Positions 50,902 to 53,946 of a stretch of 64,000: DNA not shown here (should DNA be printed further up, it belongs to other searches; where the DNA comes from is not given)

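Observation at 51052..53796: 914-aa orphan protein with an apparent split class-III nucleotidyl-cyclase-like palm domain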

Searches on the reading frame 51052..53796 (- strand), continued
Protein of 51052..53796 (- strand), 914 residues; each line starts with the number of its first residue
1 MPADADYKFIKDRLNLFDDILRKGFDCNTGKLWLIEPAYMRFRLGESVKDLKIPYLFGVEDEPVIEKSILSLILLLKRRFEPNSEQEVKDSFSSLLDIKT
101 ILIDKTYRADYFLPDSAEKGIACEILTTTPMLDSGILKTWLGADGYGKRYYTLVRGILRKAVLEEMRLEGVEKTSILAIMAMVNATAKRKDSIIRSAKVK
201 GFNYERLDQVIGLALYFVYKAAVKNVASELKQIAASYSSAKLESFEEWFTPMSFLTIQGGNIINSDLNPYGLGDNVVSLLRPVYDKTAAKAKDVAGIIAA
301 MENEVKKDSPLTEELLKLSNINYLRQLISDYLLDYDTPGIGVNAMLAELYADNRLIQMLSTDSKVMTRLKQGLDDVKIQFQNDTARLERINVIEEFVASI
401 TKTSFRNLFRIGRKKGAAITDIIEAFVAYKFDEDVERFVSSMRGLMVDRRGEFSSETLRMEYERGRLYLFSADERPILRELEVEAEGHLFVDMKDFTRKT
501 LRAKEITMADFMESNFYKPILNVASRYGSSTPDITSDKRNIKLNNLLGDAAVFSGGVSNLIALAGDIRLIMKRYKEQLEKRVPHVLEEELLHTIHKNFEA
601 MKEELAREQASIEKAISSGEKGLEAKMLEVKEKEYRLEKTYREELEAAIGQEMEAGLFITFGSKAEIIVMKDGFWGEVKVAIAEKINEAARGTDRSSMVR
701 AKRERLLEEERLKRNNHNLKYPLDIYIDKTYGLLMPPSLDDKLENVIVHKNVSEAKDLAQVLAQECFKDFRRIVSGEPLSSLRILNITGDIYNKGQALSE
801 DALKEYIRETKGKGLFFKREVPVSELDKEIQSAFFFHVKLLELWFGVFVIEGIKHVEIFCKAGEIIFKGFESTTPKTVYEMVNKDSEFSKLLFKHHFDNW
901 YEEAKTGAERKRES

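Call 65: fold_search(model_id=the predicted structure, library=viral)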
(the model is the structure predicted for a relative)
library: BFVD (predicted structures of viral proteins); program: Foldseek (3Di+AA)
matches with E <= 10: 176; with E <= 0.001: 0
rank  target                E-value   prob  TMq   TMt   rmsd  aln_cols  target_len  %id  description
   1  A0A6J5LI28            1.8e-01  0.04  0.07  0.07  43.0      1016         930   10  Uncharacterized protein [uncultured Caudovirales phage]
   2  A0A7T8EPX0            2.8e-01  0.11  0.06  0.12  26.1       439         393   11  Uncharacterized protein [Erwinia phage pEa_SNUABM_5]
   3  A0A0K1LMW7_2          3.1e-01  0.04  0.07  0.07  43.0       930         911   10  Tape measure protein [Caulobacter phage Seuss]
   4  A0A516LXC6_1          3.6e-01  0.06  0.07  0.05  34.7       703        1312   12  (no name in the UniProt tables at hand)
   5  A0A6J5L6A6            5.9e-01  0.05  0.09  0.07  30.1       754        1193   10  Uncharacterized protein [uncultured Caudovirales phage]
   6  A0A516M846            6.1e-01  0.02  0.06  0.06  40.2       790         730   12  (no name in the UniProt tables at hand)
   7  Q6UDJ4                6.7e-01  0.04  0.07  0.07  39.0       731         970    9  Inner tegument protein [Psittacid herpesvirus 1 (isolate Amazon parrot/-/97-0001/1997)]
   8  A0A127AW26            8.0e-01  0.12  0.05  0.20  15.7       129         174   13  Uncharacterized protein [Bacillus phage SP-15]
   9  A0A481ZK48            8.7e-01  0.44  0.08  0.20   6.1       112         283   10  32 kDa protein [Human mastadenovirus C]
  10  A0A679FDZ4            9.1e-01  0.04  0.06  0.08  82.4       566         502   10  Phage tail fiber protein [Cronobacter phage vB_CsaP_009]
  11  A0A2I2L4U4            9.5e-01  0.16  0.07  0.17  19.1       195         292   14  F-box domain-containing protein [Orpheovirus IHUMI-LCC2]
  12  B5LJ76                1.0e+00  0.28  0.06  0.26   9.7       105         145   11  Uncharacterized protein [Mycobacterium phage Myrna]
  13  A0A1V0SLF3            1.3e+00  0.07  0.06  0.11  31.0       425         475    9  BTB domain-containing protein [Klosneuvirus KNV1]
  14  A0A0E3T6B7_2          1.3e+00  0.03  0.06  0.05  47.1       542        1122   12  Tape measure protein [Bacillus phage Stills]
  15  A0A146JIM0            1.4e+00  0.03  0.09  0.10  35.6       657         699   12  (no name in the UniProt tables at hand)
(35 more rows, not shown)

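Call 70: search_protein_families(library=ncbifam, proteins=[L004:7125-7871:-, L004:6449-7102:-, L004:11035-11238:-, L004:11373-11834:-, L005:7616-7978:+, L005:10852-11910:-, L005:11998-12615:-], max_evalue=0.00001)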
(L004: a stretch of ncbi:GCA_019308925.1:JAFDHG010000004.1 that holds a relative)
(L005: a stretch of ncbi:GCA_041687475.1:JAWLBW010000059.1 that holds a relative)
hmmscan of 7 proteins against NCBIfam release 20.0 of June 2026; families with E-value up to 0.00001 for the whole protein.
L004:7125-7871:- (248 aa): 2 families
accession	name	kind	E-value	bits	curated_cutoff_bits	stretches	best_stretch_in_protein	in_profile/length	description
NF033503.1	LarB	equivalog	3.6e-90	301.2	175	1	40-248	1-208/209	nickel pincer cofactor biosynthesis protein LarB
TIGR01162.1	purE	equivalog_domain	6.7e-08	32.2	149.6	1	123-244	2-123/156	5-(carboxyamino)imidazole ribonucleotide mutase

L004:6449-7102:- (217 aa): 0 families

L004:11035-11238:- (67 aa): 1 family
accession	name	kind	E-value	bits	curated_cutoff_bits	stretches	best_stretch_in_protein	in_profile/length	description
NF058545.1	IVPilMotSglSMyx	equivalog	3.3e-20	72.4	170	1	6-57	1-52/125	type IV pili motility protein SglS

L004:11373-11834:- (153 aa): 5 families
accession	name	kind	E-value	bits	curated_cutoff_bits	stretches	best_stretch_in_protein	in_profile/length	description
TIGR02199.1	rfaE_dom_II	equivalog_domain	2.4e-54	183.1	181.5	1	11-146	3-142/144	D-glycero-beta-D-manno-heptose 1-phosphate adenylyltransferase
NF008454.0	PRK11316.1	equivalog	6.4e-52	176.7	521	1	3-148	324-473/475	bifunctional D-glycero-beta-D-manno-heptose-7-phosphate kinase/D-glycero-beta-D-manno-heptose 1-phosphate adenylyltransferase HldE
TIGR00125.1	cyt_tran_rel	domain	1.9e-16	60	27.7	1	22-87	2-64/65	adenylyltransferase/cytidyltransferase family protein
TIGR01518.1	g3p_cytidyltrns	equivalog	2e-12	47.3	165.4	1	22-144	1-123/125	glycerol-3-phosphate cytidylyltransferase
NF001985.0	PRK00777.1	subfamily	1.1e-08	35.3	104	1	20-81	5-64/157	pantetheine-phosphate adenylyltransferase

L005:7616-7978:+ (120 aa): 0 families

L005:10852-11910:- (352 aa): 3 families
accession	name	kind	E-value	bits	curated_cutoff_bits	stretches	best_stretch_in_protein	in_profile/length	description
NF045759.1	NamurgluKinAmgK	equivalog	6.1e-45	153.7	550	1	24-344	17-318/324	N-acetylmuramate/N-acetylglucosamine kinase AmgK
NF045698.1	MurGlcNAcKinAmgK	equivalog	1e-22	80.9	500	1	25-343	15-348/360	N-acetylmuramate/N-acetylglucosamine kinase AmgK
TIGR02721.1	ycfN_thiK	equivalog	3.5e-08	32.9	299.45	1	205-323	141-250/256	thiamine kinase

L005:11998-12615:- (205 aa): 10 families
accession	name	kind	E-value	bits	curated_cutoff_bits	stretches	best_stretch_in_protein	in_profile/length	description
NF011056.0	PRK14489.1-1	equivalog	2.3e-31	109.2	379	1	5-191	5-189/363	bifunctional molybdenum cofactor guanylyltransferase MobA/molybdopterin-guanine dinucleotide biosynthesis adaptor protein MobB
NF001457.0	PRK00317.1-3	equivalog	4.7e-29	101.3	164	1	8-190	4-189/200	molybdenum cofactor guanylyltransferase MobA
TIGR02665.1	molyb_mobA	equivalog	7.2e-22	78.3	151.85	1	7-189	2-183/186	molybdenum cofactor guanylyltransferase MobA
NF002741.0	PRK02726.1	equivalog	1.3e-21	77.2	179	1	4-191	6-191/200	molybdenum cofactor guanylyltransferase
NF011059.0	PRK14490.1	equivalog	8.3e-17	61.4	354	1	6-129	181-305/374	bifunctional molybdenum cofactor guanylyltransferase MobA/molybdopterin-guanine dinucleotide biosynthesis adaptor protein MobB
NF001855.0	PRK00576.1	equivalog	4.6e-15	55.8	205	1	5-188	6-186/197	molybdenum cofactor guanylyltransferase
NF001837.0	PRK00560.1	equivalog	1.6e-14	54.1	182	1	5-193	8-186/196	molybdenum cofactor guanylyltransferase MobA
NF011070.0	PRK14500.1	equivalog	3.6e-13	49.5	606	1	5-193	166-350/358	putative bifunctional molybdopterin-guanine dinucleotide biosynthesis protein MoaC/MobA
TIGR03310.1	matur_MocA_YgfJ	equivalog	2.7e-11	43.8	186.45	1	9-143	3-144/188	molybdenum cofactor cytidylyltransferase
NF011057.0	PRK14489.1-2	subfamily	2.8e-10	40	541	1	5-198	6-198/363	bifunctional molybdenum cofactor guanylyltransferase MobA/molybdopterin-guanine dinucleotide biosynthesis adaptor protein MobB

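Call 74: find_encoding_contigs(protein=P0025, flank=6000, max_places=1)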
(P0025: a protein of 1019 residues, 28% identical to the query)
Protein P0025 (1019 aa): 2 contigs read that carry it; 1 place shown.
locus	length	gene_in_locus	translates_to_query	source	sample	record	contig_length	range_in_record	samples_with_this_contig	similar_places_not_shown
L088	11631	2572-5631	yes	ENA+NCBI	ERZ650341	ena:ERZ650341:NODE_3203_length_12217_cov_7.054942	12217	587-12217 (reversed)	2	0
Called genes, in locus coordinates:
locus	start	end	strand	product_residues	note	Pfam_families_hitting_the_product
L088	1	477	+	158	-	?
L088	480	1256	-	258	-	PF13483:Lactamase_B_3 (faint), PF00753:Lactamase_B, PF12706:Lactamase_B_2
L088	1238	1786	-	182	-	PF04055:Radical_SAM (faint)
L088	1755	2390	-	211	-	PF04055:Radical_SAM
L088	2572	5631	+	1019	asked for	-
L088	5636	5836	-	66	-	-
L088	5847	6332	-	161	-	PF01467:CTP_transf_like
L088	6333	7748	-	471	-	PF02127:Peptidase_M18, PF05343:Peptidase_M42 (faint)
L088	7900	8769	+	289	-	PF02735:Ku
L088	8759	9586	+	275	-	PF01068:DNA_ligase_A_M, PF04679:DNA_ligase_A_C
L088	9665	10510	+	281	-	PF00376:MerR, PF13411:MerR_1, PF13432:TPR_16, PF23914:TPR_CcmH_CycH (weak), PF13424:TPR_12, PF13414:TPR_11 (weak), PF13432:TPR_16 (weak), PF13431:TPR_17 (weak), +12 more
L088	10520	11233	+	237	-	PF01904:DUF72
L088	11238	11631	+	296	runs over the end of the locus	PF16575:CLP1_P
